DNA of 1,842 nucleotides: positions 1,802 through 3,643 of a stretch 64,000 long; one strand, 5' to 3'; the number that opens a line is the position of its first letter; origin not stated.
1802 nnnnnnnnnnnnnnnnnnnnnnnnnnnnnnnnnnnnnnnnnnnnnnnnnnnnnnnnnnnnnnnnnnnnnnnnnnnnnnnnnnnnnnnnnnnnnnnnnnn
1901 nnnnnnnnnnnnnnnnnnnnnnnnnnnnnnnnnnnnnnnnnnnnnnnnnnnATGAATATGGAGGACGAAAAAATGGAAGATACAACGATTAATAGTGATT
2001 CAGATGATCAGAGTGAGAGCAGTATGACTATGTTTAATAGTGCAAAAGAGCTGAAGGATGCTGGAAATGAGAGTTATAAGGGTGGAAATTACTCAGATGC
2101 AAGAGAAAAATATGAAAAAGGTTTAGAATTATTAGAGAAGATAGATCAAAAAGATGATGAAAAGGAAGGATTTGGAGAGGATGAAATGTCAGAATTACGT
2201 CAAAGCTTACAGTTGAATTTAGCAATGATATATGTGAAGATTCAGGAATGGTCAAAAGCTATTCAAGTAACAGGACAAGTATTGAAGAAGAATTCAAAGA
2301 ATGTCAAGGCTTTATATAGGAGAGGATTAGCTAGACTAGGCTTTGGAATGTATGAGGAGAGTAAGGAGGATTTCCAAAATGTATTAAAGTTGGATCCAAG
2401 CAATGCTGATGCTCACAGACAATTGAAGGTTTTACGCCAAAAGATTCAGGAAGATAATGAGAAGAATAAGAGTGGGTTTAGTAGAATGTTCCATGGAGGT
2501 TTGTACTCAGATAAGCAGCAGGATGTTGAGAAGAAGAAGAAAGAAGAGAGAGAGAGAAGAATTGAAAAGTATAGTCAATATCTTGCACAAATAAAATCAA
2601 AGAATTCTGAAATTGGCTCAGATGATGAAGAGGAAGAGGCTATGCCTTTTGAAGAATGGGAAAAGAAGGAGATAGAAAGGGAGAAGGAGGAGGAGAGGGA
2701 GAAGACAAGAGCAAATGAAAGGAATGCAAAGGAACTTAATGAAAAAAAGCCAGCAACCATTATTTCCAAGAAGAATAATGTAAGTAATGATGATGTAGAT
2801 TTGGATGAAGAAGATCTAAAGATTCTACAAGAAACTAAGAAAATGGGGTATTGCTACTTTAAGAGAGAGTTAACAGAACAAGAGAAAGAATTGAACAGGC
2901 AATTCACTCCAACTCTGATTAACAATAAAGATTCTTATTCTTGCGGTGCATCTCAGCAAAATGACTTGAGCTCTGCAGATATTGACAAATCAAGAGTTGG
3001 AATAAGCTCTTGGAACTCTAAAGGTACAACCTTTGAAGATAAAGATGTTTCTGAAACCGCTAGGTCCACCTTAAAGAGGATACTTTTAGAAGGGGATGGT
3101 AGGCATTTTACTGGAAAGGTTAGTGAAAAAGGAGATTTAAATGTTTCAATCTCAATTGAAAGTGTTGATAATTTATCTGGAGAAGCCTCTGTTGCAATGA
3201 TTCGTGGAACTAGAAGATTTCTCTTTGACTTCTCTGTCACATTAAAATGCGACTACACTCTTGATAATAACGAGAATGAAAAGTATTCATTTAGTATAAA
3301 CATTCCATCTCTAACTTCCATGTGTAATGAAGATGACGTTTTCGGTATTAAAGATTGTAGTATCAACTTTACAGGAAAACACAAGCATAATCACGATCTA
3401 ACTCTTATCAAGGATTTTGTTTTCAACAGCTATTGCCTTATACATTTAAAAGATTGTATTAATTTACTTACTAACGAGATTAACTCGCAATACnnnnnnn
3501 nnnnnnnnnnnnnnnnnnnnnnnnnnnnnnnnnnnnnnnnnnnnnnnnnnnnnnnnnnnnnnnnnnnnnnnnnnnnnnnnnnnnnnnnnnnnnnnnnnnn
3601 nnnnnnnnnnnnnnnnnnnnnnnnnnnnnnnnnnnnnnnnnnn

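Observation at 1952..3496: Single polypeptide combining a TPR clamp with an Aha1 N-terminal domain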

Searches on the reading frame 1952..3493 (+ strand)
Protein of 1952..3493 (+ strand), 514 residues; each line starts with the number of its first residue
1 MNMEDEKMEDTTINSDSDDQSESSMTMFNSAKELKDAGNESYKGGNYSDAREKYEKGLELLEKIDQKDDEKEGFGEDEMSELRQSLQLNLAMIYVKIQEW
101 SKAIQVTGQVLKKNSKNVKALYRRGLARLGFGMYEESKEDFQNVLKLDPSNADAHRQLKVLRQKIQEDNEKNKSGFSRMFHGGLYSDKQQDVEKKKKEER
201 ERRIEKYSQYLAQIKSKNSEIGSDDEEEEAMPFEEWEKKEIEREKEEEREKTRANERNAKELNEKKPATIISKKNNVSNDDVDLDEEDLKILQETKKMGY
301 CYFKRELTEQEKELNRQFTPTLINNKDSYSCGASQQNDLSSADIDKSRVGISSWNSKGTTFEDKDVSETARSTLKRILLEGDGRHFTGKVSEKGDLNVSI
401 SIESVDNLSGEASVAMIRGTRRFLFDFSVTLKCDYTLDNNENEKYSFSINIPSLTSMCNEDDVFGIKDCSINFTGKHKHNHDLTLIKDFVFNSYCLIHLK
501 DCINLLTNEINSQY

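Call 3: search_protein_families(library=pfam, proteins=[window:1952-3493:+], max_evalue=10)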
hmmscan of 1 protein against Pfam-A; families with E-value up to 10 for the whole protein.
window:1952-3493:+ (514 aa): 16 families
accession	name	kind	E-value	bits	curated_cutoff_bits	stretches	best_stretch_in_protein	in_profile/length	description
PF09229.17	Aha1_N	-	3.2e-14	53.7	23.6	1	363-482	1-105/136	Activator of Hsp90 ATPase, N-terminal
PF07719.23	TPR_2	-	9.3e-14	50.8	27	3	119-151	2-34/34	Tetratricopeptide repeat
PF13414.12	TPR_11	-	6.5e-12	45.4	26.8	3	132-158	8-34/42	TPR repeat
PF00515.34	TPR_1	-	1.5e-11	44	27.8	3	118-151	1-34/34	Tetratricopeptide repeat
PF13174.12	TPR_6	-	2.9e-07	31.1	26.3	2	120-150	2-32/33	Tetratricopeptide repeat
PF13371.12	TPR_9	-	2.2e-05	24.8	35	1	93-156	4-67/73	Tetratricopeptide repeat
PF13181.12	TPR_8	-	2.2e-05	24.7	25.7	1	119-151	2-34/34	Tetratricopeptide repeat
PF13432.12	TPR_16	-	3.4e-05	24.6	32.7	1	88-152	1-65/65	Tetratricopeptide repeat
PF14559.12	TPR_19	-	4.1e-05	24.3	25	2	52-122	5-65/68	Tetratricopeptide repeat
PF13428.12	TPR_14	-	0.00021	22.1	23.5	2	119-158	2-41/44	Tetratricopeptide repeat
PF13431.12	TPR_17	-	0.00021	21.8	24.4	1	109-138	4-33/34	Tetratricopeptide repeat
PF14853.12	Fis1_TPR_C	-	0.00033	21.2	25.3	1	121-168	4-51/53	Fis1 C-terminal tetratricopeptide repeat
PF13176.12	TPR_7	-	0.0091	16.5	27.9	1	88-109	3-24/36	Tetratricopeptide repeat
PF04212.24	MIT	-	0.064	13.8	30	1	40-69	13-44/66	MIT (microtubule interacting and transport) domain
PF13424.12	TPR_12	-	0.069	13.8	30.1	0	44-63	58-77/77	Tetratricopeptide repeat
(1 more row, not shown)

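Call 4: search_solved_structures(query=window:1952-3493:+, max_evalue=1, show_alignments=3)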
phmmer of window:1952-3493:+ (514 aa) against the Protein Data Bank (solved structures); distinct sequences matched with E-value up to 1: 114 (the best 60 are shown).
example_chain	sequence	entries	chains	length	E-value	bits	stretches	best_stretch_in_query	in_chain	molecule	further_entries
9qhb_A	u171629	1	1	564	8.8e-23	84.3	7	89-164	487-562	Engineered tetratricopeptide repeat protein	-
2fbn_A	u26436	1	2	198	9.3e-21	77.6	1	28-190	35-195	70 kDa peptidylprolyl isomerase, putative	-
1kt1_A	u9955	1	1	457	1.1e-18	70.8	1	28-198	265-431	FK506-binding protein FKBP51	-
8ffw_D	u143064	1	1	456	2e-18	69.9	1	28-196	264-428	Peptidyl-prolyl cis-trans isomerase FKBP5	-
1kt0_A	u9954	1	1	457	2.1e-18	69.9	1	28-196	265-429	51 KDA FK506-BINDING PROTEIN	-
7l7i_C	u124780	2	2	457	2.1e-18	69.9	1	28-196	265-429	Peptidyl-prolyl cis-trans isomerase FKBP5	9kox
5njx_A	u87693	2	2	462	2.1e-18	69.8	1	28-196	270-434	Peptidyl-prolyl cis-trans isomerase FKBP5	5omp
9hb4_G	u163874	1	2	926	9.4e-17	64.4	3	16-165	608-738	Sperm-associated antigen 1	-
1qz2_A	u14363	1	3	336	2.9e-16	62.8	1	30-183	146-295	FK506-binding protein 4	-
8ffv_D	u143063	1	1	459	6.1e-16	61.7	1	30-183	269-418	Peptidyl-prolyl cis-trans isomerase FKBP4, N-terminally processed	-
1p5q_A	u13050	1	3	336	1.7e-15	60.2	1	30-183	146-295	FK506-binding protein 4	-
8bu0_A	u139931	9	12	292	1e-13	54.4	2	34-164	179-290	Consensus tetratricopeptide repeat protein | Crystal structure of an 8-repeat consensus TPR superhelix with Zinc. | Monomer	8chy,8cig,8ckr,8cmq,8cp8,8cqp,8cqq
6fo1_G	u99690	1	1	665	3.2e-13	52.7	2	85-167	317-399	RNA polymerase II-associated protein 3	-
9qhc_A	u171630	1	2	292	6.3e-13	51.8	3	34-164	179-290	Engineered tetratricopeptide repeat protein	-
4apo_A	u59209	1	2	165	9.4e-13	51.2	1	34-180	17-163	AH RECEPTOR-INTERACTING PROTEIN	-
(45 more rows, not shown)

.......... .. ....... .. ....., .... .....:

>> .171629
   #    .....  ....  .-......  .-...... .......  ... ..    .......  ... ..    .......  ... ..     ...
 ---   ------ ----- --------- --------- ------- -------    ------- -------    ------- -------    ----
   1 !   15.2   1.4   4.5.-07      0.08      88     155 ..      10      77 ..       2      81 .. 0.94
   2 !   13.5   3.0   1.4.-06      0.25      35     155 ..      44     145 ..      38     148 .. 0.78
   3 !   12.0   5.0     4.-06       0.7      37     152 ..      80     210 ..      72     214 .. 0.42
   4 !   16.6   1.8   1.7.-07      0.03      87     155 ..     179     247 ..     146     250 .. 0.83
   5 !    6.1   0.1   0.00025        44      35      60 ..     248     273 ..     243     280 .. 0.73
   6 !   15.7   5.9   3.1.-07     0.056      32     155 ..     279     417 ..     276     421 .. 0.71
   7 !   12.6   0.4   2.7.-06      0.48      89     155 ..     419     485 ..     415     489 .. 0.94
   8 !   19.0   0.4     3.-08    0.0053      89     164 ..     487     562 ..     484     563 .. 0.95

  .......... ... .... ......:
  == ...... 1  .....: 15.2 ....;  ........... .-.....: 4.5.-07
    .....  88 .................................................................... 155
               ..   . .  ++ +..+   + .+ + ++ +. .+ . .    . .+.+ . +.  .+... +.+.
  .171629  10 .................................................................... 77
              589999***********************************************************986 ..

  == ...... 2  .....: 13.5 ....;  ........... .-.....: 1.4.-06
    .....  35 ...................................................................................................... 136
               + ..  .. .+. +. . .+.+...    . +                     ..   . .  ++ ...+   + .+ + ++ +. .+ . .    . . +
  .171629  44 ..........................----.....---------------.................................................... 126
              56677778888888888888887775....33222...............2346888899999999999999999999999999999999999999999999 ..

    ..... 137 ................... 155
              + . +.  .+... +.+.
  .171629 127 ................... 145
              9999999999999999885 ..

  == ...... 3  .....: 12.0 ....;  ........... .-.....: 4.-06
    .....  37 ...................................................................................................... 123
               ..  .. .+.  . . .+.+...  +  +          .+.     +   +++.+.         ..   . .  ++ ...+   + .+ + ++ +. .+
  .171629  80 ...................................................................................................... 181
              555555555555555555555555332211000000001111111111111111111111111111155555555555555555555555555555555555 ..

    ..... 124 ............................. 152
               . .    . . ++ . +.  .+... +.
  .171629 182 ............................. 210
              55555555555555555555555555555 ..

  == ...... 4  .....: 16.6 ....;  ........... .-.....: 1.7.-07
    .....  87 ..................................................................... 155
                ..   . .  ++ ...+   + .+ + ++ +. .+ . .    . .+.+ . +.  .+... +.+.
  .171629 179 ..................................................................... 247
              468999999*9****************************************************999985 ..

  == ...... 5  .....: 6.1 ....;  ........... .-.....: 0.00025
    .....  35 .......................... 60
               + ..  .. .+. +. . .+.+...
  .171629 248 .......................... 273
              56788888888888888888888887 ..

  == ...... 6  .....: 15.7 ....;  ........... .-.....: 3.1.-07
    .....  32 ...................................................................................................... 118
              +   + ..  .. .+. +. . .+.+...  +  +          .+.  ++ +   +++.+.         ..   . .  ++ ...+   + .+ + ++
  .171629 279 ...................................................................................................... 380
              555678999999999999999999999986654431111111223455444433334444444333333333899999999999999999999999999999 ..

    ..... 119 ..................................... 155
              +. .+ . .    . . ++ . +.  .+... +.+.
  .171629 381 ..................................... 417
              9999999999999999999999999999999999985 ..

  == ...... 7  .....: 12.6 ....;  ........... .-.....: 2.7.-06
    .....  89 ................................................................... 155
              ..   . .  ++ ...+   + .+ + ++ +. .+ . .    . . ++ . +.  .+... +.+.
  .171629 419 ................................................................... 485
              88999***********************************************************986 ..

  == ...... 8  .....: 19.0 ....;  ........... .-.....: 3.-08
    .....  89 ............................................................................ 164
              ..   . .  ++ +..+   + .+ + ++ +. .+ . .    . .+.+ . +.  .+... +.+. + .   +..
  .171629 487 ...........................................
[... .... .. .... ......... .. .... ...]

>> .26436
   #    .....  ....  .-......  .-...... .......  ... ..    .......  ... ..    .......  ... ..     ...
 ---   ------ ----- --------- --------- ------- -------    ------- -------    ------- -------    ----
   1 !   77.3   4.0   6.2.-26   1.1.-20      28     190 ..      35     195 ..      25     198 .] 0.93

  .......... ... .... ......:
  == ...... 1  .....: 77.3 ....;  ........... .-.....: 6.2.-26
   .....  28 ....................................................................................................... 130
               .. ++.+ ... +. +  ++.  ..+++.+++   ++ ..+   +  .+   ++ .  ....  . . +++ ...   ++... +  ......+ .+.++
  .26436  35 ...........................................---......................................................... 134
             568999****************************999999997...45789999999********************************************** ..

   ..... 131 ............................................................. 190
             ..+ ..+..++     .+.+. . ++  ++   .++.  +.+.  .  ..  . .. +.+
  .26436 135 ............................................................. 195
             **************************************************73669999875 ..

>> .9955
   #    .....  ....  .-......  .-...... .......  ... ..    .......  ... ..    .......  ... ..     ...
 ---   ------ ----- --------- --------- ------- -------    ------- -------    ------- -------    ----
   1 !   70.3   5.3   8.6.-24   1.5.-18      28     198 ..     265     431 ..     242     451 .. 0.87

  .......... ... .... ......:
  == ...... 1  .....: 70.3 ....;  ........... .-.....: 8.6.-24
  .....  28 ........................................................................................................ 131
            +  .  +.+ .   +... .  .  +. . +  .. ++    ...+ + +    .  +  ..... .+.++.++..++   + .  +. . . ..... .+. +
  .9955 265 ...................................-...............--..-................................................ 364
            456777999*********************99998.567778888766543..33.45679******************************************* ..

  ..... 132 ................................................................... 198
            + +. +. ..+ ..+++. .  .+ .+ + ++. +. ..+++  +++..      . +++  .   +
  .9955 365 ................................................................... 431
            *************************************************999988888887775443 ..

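Call 5: find_homologous_proteins(query=window:1952-3493:+, max_evalue=0.001)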
Query window:1952-3493:+ (514 aa): 29 proteins with E <= 0.001 among 8000 candidates.
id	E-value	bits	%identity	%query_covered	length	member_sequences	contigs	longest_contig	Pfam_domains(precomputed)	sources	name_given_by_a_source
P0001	0.0e+0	1108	99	100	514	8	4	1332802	PF13414.13,PF13371.13,PF09229.18,PF00515.35,PF13181.13,PF07719.24,PF13174.13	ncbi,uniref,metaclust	ncbi:unnamed protein product [Cryptosporidium hominis]|uniref:Activator of Hsp90 ATPase N-terminal/ 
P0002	4.4e-290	981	88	100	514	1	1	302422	PF13414.13,PF09229.18,PF00515.35,PF07719.24,PF13174.13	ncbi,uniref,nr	ncbi:TPR repeat-containing [Cryptosporidium sp. chipmunk genotype I]|uniref:TPR repeat-containing n=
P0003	1.5e-272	923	83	100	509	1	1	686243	PF13414.13,PF09229.18,PF00515.35,PF13181.13,PF07719.24,PF13174.13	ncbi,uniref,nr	ncbi:uncharacterized protein cubi_03440 [Cryptosporidium ubiquitum]|uniref:peptidylprolyl isomerase 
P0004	6.9e-267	904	81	100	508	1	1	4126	PF13414.13,PF09229.18,PF00515.35,PF07719.24,PF13174.13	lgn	-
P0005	6.8e-240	815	74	100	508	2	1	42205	PF13414.13,PF13371.13,PF09229.18,PF00515.35,PF13181.13,PF07719.24,PF13174.13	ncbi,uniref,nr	ncbi:hypothetical protein OJ253_3258 [Cryptosporidium canis]|uniref:Activator of Hsp90 ATPase AHSA1-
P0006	2.1e-225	767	71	98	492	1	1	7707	PF13431.13,PF13414.13,PF09229.18,PF00515.35,PF13181.13,PF07719.24,PF13174.13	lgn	-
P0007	1.5e-217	741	68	100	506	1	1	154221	PF13414.13,PF09229.18,PF00515.35,PF07719.24,PF13174.13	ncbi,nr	ncbi:tetratricopeptide repeat-containing protein [Cryptosporidium felis]|nr:tetratricopeptide repeat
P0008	9.1e-176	604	57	100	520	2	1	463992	PF14853.13,PF13414.13,PF13371.13,PF09229.18,PF00515.35,PF13424.13,PF13428.13,PF13181.13,PF07719.24,PF13174.13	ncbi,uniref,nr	ncbi:hypothetical protein FG379_001835 [Cryptosporidium bovis]|uniref:uncharacterized protein n=1 Ta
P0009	3.1e-174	599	58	100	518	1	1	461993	PF14853.13,PF13414.13,PF09229.18,PF00515.35,PF13181.13,PF07719.24,PF13174.13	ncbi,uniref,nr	ncbi:hypothetical protein FG386_002764 [Cryptosporidium ryanae]|uniref:uncharacterized protein n=1 T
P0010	2.4e-116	408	45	97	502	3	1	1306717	PF09229.18,PF00515.35,PF07719.24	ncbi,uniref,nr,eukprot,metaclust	ncbi:TPR repeat-containing protein [Cryptosporidium muris RN66]|uniref:TPR repeat-containing protein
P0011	4.2e-65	239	33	89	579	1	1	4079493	PF13414.13,PF09229.18,PF07719.24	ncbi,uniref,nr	ncbi:tetratricopeptide repeat-containing protein [Besnoitia besnoiti]|uniref:Tetratricopeptide repea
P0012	1.8e-53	200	30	84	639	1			PF09229.18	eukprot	eukprot:GHVS01029202.1.p1 GENE.GHVS01029202.1~~GHVS01029202.1.p1 ORF type:complete len:669 (+),score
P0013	2.0e-48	184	32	79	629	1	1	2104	PF09229.18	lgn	-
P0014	2.5e-37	147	30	83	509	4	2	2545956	PF09229.18,PF07719.24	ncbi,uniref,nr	ncbi:chaperone binding protein, putative [Plasmodium vinckei vinckei]|uniref:Chaperone binding prote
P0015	7.4e-36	142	30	88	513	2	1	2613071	PF09229.18,PF07719.24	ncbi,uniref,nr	ncbi:chaperone binding protein, putative [Plasmodium relictum]|uniref:Chaperone binding protein, put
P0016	3.5e-34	137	29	82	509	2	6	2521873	PF09229.18,PF07719.24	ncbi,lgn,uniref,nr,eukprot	ncbi:chaperone binding protein, putative [Plasmodium berghei]|uniref:Chaperone binding protein, puta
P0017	2.2e-28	118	30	37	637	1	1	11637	PF13414.13,PF09229.18,PF00515.35,PF13181.13,PF07719.24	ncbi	ncbi:hypothetical protein ACHAXS_009445 [Conticribra weissflogii]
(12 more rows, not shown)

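Call 29: search_protein_families(library=pfam, alignment_id=A3, max_evalue=0.001)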
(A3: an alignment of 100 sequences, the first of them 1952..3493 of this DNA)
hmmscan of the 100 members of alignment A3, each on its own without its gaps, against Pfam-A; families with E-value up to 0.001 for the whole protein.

A. member 1, window:1952-3493:+ (514 aa): 12 families
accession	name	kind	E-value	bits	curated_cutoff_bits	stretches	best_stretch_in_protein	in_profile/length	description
PF09229.17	Aha1_N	-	3.2e-14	53.7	23.6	1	363-482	1-105/136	Activator of Hsp90 ATPase, N-terminal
PF07719.23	TPR_2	-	9.3e-14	50.8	27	1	119-151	2-34/34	Tetratricopeptide repeat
PF13414.12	TPR_11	-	6.5e-12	45.4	26.8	0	132-158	8-34/42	TPR repeat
PF00515.34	TPR_1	-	1.5e-11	44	27.8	1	118-151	1-34/34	Tetratricopeptide repeat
PF13174.12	TPR_6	-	2.9e-07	31.1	26.3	0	120-150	2-32/33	Tetratricopeptide repeat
PF13371.12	TPR_9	-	2.2e-05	24.8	35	1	93-156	4-67/73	Tetratricopeptide repeat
PF13181.12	TPR_8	-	2.2e-05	24.7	25.7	0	119-151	2-34/34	Tetratricopeptide repeat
PF13432.12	TPR_16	-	3.4e-05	24.6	32.7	0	88-152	1-65/65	Tetratricopeptide repeat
PF14559.12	TPR_19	-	4.1e-05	24.3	25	0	52-122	5-65/68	Tetratricopeptide repeat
PF13428.12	TPR_14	-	0.00021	22.1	23.5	0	119-158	2-41/44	Tetratricopeptide repeat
PF13431.12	TPR_17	-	0.00021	21.8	24.4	0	109-138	4-33/34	Tetratricopeptide repeat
PF14853.12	Fis1_TPR_C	-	0.00033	21.2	25.3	0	121-168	4-51/53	Fis1 C-terminal tetratricopeptide repeat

B. families by the number of members that match (of 100 scanned): 19 families
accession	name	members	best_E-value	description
PF09229.17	Aha1_N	100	8.1e-24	Activator of Hsp90 ATPase, N-terminal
PF07719.23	TPR_2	51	4.2e-16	Tetratricopeptide repeat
PF00515.34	TPR_1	50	5.6e-16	Tetratricopeptide repeat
PF13181.12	TPR_8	35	9.9e-12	Tetratricopeptide repeat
PF13414.12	TPR_11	34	3e-13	TPR repeat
PF13428.12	TPR_14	30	5.8e-08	Tetratricopeptide repeat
PF14559.12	TPR_19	26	7.4e-10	Tetratricopeptide repeat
PF13432.12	TPR_16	24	1.2e-09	Tetratricopeptide repeat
PF13431.12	TPR_17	22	1.8e-10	Tetratricopeptide repeat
PF13424.12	TPR_12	16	7.5e-09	Tetratricopeptide repeat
PF13371.12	TPR_9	15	4.1e-07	Tetratricopeptide repeat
PF13174.12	TPR_6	14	2.6e-08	Tetratricopeptide repeat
PF14853.12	Fis1_TPR_C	10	8.9e-06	Fis1 C-terminal tetratricopeptide repeat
PF25575.1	TPR_BSK1_C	8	1.3e-07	Serine/threonine-protein kinase BSK1-like, TPR repeats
PF12895.13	ANAPC3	4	0.00011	Anaphase-promoting complex, cyclosome, subunit 3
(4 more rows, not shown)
